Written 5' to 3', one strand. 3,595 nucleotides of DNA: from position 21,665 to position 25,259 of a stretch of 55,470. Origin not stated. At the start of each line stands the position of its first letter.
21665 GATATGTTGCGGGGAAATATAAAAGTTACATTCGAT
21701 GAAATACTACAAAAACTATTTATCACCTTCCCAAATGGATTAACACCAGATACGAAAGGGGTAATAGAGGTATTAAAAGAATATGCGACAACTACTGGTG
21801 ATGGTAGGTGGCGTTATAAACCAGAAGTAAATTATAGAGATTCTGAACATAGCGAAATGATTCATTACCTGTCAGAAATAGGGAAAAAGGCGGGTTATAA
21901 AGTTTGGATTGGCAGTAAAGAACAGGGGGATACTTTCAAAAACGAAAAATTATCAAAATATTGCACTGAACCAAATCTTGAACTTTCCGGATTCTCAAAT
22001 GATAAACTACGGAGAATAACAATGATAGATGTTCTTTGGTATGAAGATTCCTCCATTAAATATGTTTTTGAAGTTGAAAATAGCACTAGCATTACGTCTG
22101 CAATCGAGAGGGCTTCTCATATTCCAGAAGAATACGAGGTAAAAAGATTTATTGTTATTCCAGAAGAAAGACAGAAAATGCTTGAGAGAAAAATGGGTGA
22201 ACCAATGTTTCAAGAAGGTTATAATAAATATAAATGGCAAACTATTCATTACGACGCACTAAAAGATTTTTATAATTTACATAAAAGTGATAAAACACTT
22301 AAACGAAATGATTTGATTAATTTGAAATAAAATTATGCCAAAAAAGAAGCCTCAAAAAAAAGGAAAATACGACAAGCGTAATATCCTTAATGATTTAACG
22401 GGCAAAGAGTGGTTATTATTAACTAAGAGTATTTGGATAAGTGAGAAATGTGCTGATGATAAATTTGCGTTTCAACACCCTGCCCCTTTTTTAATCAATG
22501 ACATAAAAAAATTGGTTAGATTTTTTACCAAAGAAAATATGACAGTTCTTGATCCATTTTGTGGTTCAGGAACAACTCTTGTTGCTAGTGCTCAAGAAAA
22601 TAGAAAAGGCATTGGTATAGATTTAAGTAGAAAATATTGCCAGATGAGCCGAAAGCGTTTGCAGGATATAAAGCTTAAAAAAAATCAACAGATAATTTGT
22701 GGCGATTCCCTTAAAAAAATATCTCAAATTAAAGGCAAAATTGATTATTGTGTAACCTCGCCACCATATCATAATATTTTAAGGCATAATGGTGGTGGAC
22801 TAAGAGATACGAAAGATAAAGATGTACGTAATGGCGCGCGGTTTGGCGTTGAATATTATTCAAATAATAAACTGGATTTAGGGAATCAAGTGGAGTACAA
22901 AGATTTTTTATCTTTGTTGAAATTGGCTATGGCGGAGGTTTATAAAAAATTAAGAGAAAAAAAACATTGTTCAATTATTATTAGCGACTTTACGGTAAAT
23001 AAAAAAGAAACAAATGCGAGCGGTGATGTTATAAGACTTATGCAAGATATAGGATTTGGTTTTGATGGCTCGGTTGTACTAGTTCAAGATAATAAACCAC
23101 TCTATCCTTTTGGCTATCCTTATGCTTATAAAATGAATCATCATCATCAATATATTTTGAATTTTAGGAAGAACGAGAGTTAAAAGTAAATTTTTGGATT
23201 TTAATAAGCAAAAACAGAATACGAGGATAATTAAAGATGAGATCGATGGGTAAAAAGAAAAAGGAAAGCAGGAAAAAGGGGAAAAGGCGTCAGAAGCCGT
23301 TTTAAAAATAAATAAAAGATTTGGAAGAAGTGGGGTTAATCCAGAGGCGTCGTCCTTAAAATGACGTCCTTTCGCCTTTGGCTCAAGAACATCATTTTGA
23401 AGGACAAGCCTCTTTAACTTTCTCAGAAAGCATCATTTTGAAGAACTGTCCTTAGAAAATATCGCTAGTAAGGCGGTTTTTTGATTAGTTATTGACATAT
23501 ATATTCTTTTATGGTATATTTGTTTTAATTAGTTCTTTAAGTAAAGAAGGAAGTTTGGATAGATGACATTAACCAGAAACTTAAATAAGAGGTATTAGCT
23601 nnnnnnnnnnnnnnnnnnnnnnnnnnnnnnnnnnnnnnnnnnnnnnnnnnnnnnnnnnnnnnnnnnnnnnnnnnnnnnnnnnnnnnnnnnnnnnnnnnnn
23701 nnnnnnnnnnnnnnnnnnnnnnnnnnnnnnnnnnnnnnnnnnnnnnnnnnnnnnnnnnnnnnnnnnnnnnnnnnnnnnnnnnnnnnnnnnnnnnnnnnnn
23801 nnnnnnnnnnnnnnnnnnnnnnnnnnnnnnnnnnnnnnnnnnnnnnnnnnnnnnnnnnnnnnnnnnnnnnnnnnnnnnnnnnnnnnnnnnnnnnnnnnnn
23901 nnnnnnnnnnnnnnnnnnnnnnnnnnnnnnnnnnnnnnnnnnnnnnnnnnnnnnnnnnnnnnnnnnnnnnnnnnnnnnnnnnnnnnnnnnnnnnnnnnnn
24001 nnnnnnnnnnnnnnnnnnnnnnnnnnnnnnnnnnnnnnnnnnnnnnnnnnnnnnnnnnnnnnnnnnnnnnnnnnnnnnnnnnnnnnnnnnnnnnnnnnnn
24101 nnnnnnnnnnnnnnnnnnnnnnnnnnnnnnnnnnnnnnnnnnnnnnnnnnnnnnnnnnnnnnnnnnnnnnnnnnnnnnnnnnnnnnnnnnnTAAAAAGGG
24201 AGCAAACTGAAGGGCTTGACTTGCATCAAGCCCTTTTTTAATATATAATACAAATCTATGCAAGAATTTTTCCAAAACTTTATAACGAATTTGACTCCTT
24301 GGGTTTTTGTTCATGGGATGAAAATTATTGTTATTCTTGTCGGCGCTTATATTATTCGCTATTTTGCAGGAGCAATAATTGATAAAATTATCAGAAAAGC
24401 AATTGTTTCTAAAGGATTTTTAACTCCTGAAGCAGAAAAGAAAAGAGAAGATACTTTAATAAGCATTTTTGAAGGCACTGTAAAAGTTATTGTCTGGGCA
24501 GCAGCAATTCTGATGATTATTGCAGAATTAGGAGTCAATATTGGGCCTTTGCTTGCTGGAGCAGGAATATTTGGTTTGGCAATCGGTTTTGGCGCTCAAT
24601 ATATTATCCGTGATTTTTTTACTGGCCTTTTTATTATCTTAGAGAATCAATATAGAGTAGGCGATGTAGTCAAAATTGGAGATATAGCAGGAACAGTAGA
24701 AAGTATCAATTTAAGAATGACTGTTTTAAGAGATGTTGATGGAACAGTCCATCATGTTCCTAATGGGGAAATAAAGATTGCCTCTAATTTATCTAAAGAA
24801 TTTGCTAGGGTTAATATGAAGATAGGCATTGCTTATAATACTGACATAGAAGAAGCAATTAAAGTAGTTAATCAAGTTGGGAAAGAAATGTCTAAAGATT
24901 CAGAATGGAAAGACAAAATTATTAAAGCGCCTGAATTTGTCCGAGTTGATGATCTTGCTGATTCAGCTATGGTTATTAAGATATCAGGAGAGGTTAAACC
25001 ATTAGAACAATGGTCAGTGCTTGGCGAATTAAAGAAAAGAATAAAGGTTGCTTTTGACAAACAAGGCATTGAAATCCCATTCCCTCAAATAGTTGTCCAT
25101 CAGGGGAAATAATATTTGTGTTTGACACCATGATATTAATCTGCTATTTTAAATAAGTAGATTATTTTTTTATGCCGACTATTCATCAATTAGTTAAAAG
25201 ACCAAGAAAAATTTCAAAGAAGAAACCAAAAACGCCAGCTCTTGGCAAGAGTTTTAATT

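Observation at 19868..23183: Two-methyltransferase operon with a nuclease-like module fused to the large methyltransferase: candidate single-chain R-M system with unusual domain order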

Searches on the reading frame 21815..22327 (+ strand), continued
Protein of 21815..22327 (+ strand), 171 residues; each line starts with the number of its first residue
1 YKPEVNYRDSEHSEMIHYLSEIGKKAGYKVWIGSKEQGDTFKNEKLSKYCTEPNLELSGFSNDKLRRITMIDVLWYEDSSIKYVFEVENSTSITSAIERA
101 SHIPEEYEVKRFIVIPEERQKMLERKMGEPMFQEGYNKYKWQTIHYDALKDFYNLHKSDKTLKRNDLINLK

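Call 73: find_homologous_proteins(query=L088:3272-4531:+, max_evalue=0.001)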
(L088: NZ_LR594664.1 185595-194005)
Query L088:3272-4531:+ (420 aa): 7049 proteins with E <= 0.001 among 8000 candidates; the best 120 are listed.
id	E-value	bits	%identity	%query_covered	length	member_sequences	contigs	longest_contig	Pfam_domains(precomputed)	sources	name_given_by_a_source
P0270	1.6e-283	958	100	100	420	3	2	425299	PF27126.1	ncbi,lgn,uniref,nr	ncbi:type II restriction endonuclease [Variovorax sp. RA8]|uniref:type II restriction endonuclease n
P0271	2.8e-250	849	87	100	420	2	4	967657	PF27126.1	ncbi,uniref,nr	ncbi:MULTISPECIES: type II restriction endonuclease [unclassified Variovorax]|uniref:type II restric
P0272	2.8e-243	826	84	100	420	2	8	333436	PF27126.1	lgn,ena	-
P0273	4.5e-240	815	83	100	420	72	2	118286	PF27126.1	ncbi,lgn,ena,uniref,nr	ncbi:MAG: type II restriction endonuclease [Roseateles sp.]|uniref:Type II restriction endonuclease 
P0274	7.8e-236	801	83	100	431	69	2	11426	PF27126.1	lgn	-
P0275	7.4e-235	798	83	100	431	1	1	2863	PF27126.1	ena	-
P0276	1.9e-234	797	81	100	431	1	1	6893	PF27126.1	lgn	-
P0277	3.3e-230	783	80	100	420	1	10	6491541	PF27126.1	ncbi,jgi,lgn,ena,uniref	ncbi:type II restriction endonuclease [Achromobacter xylosoxidans]|uniref:type II restriction endonu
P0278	1.1e-225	768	78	100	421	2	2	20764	PF27126.1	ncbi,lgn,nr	ncbi:hypothetical protein BURC_04847 [Burkholderiaceae bacterium]|nr:hypothetical protein BURC_04847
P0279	6.5e-225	765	78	100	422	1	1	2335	PF27126.1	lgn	-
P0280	1.1e-224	764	78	100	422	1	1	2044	PF27126.1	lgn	-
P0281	1.5e-224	764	79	100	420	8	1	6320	PF27126.1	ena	-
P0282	3.0e-224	763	79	99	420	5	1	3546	PF27126.1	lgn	-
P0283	2.0e-223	760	78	100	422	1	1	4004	PF27126.1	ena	-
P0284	1.5e-220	751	76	100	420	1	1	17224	PF27126.1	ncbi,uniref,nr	ncbi:type II restriction endonuclease [Azohydromonas lata]|uniref:type II restriction endonuclease n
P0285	2.2e-220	750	77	100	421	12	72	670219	PF27126.1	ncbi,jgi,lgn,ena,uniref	ncbi:type II restriction endonuclease [Roseateles puraquae]|jgi:type II restriction enzyme|uniref:ty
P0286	4.0e-220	749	75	100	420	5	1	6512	PF27126.1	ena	-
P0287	4.9e-220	749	76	100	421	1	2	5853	PF27126.1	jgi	jgi:type II restriction enzyme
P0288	5.2e-220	749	77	100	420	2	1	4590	PF27126.1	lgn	-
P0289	6.0e-220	749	76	100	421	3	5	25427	PF27126.1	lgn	-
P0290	6.8e-220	749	76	100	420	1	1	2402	PF27126.1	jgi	jgi:type II restriction enzyme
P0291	7.1e-220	749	76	100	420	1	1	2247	PF27126.1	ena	-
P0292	9.7e-220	748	76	100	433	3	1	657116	PF27126.1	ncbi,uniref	ncbi:type II restriction endonuclease [Noviherbaspirillum sp. ST9]|uniref:type II restriction endonu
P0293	1.0e-219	748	77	100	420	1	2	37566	PF27126.1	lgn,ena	-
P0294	2.4e-219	747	77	98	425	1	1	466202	PF27126.1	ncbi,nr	ncbi:type II restriction endonuclease [Herbaspirillum sp. HC18]|nr:type II restriction endonuclease 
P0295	2.7e-219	747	77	100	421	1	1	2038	PF27126.1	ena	-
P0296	3.1e-219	746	77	98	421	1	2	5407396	PF27126.1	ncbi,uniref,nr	ncbi:type II restriction endonuclease [Aromatoleum petrolei]|uniref:Type II restriction endonuclease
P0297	3.8e-219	746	76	100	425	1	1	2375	PF27126.1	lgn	-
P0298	5.7e-219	746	76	100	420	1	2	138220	PF27126.1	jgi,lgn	-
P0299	5.9e-219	746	78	100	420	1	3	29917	PF27126.1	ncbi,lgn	-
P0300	6.4e-219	745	77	100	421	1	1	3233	PF27126.1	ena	-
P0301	7.1e-219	745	75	100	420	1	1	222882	PF27126.1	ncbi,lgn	ncbi:MAG: type II restriction endonuclease [Pseudomonadota bacterium]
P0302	7.5e-219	745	76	100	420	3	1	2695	PF27126.1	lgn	-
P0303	8.3e-219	745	76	100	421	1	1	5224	PF27126.1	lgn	-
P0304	9.6e-219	745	75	99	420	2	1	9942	PF27126.1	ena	-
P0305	1.1e-218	745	76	100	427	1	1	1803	PF27126.1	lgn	-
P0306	1.2e-218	745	75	100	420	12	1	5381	PF27126.1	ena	-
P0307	1.2e-218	745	76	100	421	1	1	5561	PF27126.1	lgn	-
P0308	2.0e-218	744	75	100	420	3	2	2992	PF27126.1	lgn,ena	-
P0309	2.1e-218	744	76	100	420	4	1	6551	PF27126.1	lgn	-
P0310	2.1e-218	744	75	100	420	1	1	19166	PF27126.1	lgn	-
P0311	2.2e-218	744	76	99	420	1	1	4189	PF27126.1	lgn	-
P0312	2.3e-218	744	76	100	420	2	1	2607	PF27126.1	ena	-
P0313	2.4e-218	744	75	100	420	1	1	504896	PF27126.1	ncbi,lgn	ncbi:MAG: type II restriction endonuclease [Pseudomonadota bacterium]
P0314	2.7e-218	743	75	100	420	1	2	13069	PF27126.1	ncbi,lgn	-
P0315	2.7e-218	743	76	99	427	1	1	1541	PF27126.1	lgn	-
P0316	3.5e-218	743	76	100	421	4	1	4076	PF27126.1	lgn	-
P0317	3.5e-218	743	77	98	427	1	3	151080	PF27126.1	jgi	jgi:type II restriction enzyme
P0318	4.5e-218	743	75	100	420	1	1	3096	PF27126.1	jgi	jgi:type II restriction enzyme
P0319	6.0e-218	742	76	100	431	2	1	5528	PF27126.1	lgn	-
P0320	6.0e-218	742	75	100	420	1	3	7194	PF27126.1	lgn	-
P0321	6.1e-218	742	75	100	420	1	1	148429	PF27126.1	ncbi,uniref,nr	ncbi:type II restriction endonuclease [Azohydromonas caseinilytica]|uniref:Type II restriction endon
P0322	7.6e-218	742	76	100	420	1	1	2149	PF27126.1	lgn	-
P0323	8.2e-218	742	76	100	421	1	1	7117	PF27126.1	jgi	jgi:type II restriction enzyme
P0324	1.0e-217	741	76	100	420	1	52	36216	PF27126.1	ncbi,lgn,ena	-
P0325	1.1e-217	741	77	98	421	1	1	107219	PF27126.1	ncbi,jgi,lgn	-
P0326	1.1e-217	741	76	100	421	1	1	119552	PF27126.1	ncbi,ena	-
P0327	1.4e-217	741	76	100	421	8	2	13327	PF27126.1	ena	-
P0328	1.4e-217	741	76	100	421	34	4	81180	PF27126.1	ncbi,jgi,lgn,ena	jgi:type II restriction enzyme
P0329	1.4e-217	741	75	100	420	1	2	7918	PF27126.1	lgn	-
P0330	1.7e-217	741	76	99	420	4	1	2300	PF27126.1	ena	-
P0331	1.9e-217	741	75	100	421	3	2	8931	PF27126.1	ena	-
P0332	2.0e-217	741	74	100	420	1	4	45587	PF27126.1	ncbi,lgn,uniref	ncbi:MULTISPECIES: type II restriction endonuclease [Polaromonas]|uniref:Type II restriction endonuc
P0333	2.0e-217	741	75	100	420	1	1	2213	PF27126.1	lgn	-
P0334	2.1e-217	740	76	99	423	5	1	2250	PF27126.1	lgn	-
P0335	2.1e-217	740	75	100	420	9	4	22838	PF27126.1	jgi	jgi:type II restriction enzyme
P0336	2.3e-217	740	76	99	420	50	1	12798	PF27126.1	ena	-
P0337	2.6e-217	740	75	100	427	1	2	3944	PF27126.1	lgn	-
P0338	2.7e-217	740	75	100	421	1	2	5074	PF27126.1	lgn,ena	-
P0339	4.1e-217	739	75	100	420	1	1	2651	PF27126.1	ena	-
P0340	5.2e-217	739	76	100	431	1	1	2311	PF27126.1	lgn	-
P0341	5.5e-217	739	74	100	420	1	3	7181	PF27126.1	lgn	-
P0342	5.8e-217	739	76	99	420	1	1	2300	PF27126.1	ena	-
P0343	6.0e-217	739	75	100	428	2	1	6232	PF27126.1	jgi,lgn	-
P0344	6.5e-217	739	76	100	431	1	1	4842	PF27126.1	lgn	-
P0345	8.3e-217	738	75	100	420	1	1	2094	PF27126.1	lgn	-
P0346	9.1e-217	738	75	100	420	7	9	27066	PF27126.1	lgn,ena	-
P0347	9.5e-217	738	75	100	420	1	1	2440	PF27126.1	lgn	-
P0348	1.0e-216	738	76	98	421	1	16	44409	PF27126.1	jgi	jgi:type II restriction enzyme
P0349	1.2e-216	738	76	100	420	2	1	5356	PF27126.1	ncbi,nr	ncbi:MAG: type II restriction endonuclease [Burkholderiaceae bacterium]|nr:type II restriction endon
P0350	1.4e-216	738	76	100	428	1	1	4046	PF27126.1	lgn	-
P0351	1.7e-216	737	75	100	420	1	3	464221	PF27126.1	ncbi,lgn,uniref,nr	ncbi:MAG: type II restriction endonuclease [Polaromonas sp.]|uniref:type II restriction endonuclease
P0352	2.0e-216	737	75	99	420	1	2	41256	PF27126.1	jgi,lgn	-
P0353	2.1e-216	737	77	98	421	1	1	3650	PF27126.1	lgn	-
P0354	3.2e-216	737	75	100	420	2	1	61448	PF27126.1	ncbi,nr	ncbi:MAG: type II restriction endonuclease [Burkholderiales bacterium]|nr:MAG: type II restriction e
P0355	3.4e-216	736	75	100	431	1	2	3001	PF27126.1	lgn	-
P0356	3.5e-216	736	76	100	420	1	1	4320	PF27126.1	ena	-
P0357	3.8e-216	736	75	100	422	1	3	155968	PF27126.1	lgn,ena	-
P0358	4.7e-216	736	75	100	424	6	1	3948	PF27126.1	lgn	-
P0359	7.2e-216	735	76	100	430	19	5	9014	PF27126.1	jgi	-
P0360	1.3e-215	735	75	100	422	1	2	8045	PF27126.1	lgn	-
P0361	1.6e-215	734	74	100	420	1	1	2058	PF27126.1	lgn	-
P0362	3.7e-215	733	75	100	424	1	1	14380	PF27126.1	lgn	-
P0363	4.6e-215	733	76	100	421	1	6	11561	PF27126.1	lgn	-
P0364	7.1e-215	732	74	100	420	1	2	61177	PF27126.1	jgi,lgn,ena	jgi:type II restriction enzyme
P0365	1.0e-214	732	75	100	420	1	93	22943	PF27126.1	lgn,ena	-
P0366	1.1e-214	732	75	100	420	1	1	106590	PF27126.1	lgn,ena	-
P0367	1.8e-214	731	75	98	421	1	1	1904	PF27126.1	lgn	-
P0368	1.9e-214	731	76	100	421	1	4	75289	PF27126.1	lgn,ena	-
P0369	2.2e-214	731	76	98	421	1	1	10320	PF27126.1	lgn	-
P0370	2.3e-214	730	75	98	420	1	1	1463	PF27126.1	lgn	-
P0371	3.6e-214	730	74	99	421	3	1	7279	PF27126.1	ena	-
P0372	4.1e-214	730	76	98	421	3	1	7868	PF27126.1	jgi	-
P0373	5.3e-214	729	75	100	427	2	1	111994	PF27126.1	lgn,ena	-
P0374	7.7e-214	729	76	98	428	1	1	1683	PF27126.1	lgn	-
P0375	7.9e-214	729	75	100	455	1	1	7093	PF27126.1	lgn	-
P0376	8.0e-214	729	74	99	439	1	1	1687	PF27126.1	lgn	-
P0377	1.2e-213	728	75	100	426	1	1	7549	PF27126.1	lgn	-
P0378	1.7e-213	728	76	98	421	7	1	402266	PF27126.1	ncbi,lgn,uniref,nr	ncbi:hypothetical protein [Aromatoleum toluclasticum]|uniref:hypothetical protein n=1 Tax=Aromatoleu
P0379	2.0e-213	727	75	100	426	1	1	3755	PF27126.1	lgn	-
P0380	2.4e-213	727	74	100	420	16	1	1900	PF27126.1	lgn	-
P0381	3.3e-213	727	75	98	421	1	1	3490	PF27126.1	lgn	-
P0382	3.7e-213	726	73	100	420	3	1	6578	PF27126.1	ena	-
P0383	3.7e-213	726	74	100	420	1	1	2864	PF27126.1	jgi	jgi:type II restriction enzyme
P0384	4.7e-213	726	75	100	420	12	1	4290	PF27126.1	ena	-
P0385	4.9e-213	726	75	99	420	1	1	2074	PF27126.1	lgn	-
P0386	5.0e-213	726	73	100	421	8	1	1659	PF27126.1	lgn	-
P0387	6.2e-213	726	76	98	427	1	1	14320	PF27126.1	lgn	-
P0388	6.7e-213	726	74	100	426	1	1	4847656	PF27126.1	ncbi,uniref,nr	ncbi:type II restriction endonuclease [Noviherbaspirillum denitrificans]|uniref:Type II restriction 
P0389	7.7e-213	725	74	99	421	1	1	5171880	PF27126.1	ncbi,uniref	ncbi:type II restriction endonuclease [Niveibacterium sp. SC-1]|uniref:type II restriction endonucle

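Call 74: search_protein_families(library=padloc, proteins=[window:21815-22327:+, L088:3272-4531:+], max_evalue=0.1)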
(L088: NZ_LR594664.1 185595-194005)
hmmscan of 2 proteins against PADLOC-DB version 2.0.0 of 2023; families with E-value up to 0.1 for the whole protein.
window:21815-22327:+ (171 aa): 1 family
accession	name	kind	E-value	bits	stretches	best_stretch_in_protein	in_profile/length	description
PDLC03534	REase_II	-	2.5e-08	31.4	1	12-158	178-329/351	Type II restriction enzyme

L088:3272-4531:+ (420 aa): 1 family
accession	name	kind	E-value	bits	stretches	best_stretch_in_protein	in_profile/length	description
PDLC03534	REase_II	-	2.3e-15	54.5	1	252-397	173-321/351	Type II restriction enzyme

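Call 88: search_protein_families(library=pfam, proteins=[L012:587-793:+, L009:2550-2753:+, L009:1998-2201:-], max_evalue=0.01)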
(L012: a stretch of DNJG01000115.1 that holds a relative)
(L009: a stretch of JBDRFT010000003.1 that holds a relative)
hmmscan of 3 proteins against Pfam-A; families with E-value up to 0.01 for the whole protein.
L012:587-793:+ (69 aa): 6 families
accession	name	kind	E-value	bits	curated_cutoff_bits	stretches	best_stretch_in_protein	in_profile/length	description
PF01381.28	HTH_3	-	8.8e-18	64.5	23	1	12-67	1-55/55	Helix-turn-helix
PF12844.13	HTH_19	-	6.6e-15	55.2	30.2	1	10-68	2-59/64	Helix-turn-helix domain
PF13443.12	HTH_26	-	6.6e-12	45.9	22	1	11-69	1-59/63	Cro/C1-type HTH DNA-binding domain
PF13560.12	HTH_31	-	1.2e-07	32.3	27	1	12-66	6-60/64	Helix-turn-helix domain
PF01476.26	LysM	-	0.0052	17.1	20.9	0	51-69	7-25/43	LysM domain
PF13413.12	HTH_25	-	0.01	16.1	24.6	0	13-62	3-57/62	Helix-turn-helix domain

L009:2550-2753:+ (68 aa): 4 families
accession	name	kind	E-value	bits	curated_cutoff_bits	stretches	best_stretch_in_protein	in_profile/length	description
PF01381.28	HTH_3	-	1.3e-15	57.6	23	1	11-66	1-55/55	Helix-turn-helix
PF13443.12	HTH_26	-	6.6e-07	29.9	22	1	10-68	1-59/63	Cro/C1-type HTH DNA-binding domain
PF12844.13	HTH_19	-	7e-07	29.5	30.2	1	8-67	1-59/64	Helix-turn-helix domain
PF13560.12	HTH_31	-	0.00047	20.9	27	1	11-62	6-57/64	Helix-turn-helix domain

L009:1998-2201:- (68 aa): 7 families
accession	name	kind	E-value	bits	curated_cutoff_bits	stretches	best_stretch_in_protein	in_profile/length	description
PF01381.28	HTH_3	-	5e-17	62.1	23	1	11-66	1-55/55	Helix-turn-helix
PF12844.13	HTH_19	-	4e-10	39.9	30.2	1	8-67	1-59/64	Helix-turn-helix domain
PF13443.12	HTH_26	-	2.3e-08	34.6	22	1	10-68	1-59/63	Cro/C1-type HTH DNA-binding domain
PF13560.12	HTH_31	-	3.3e-06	27.7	27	1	8-64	3-59/64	Helix-turn-helix domain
PF13413.12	HTH_25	-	0.0028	17.9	24.6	1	12-44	3-35/62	Helix-turn-helix domain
PF13744.12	HTH_37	-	0.003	17.8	27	1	7-64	19-76/80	Helix-turn-helix domain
PF00157.23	Pou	-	0.0033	17.8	27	1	9-29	11-31/72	Pou domain - N-terminal to homeobox domain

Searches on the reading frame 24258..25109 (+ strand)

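Call 88: search_protein_families(library=pfam, proteins=[window:24258-25109:+], max_evalue=0.01)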
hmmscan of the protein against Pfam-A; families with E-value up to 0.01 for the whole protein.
window:24258-25109:+ (284 aa): 4 families
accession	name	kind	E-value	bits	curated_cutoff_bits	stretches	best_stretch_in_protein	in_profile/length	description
PF00924.24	MS_channel_2nd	-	2.3e-19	69.7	20.2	1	116-177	2-65/68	Mechanosensitive ion channel, beta-domain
PF21082.3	MS_channel_3rd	-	4.9e-12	46.6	21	1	185-273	1-88/88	Mechanosensitive ion channel MscS, C-terminal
PF21088.3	MS_channel_1st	-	9.5e-09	35.5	23.1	1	75-114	3-42/42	Mechanosensitive ion channel, transmembrane helices 2/3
PF16886.11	ATP-synt_ab_Xtn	-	0.0042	17.3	25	0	131-176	15-64/88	ATPsynthase alpha/beta subunit barrel-sandwich domain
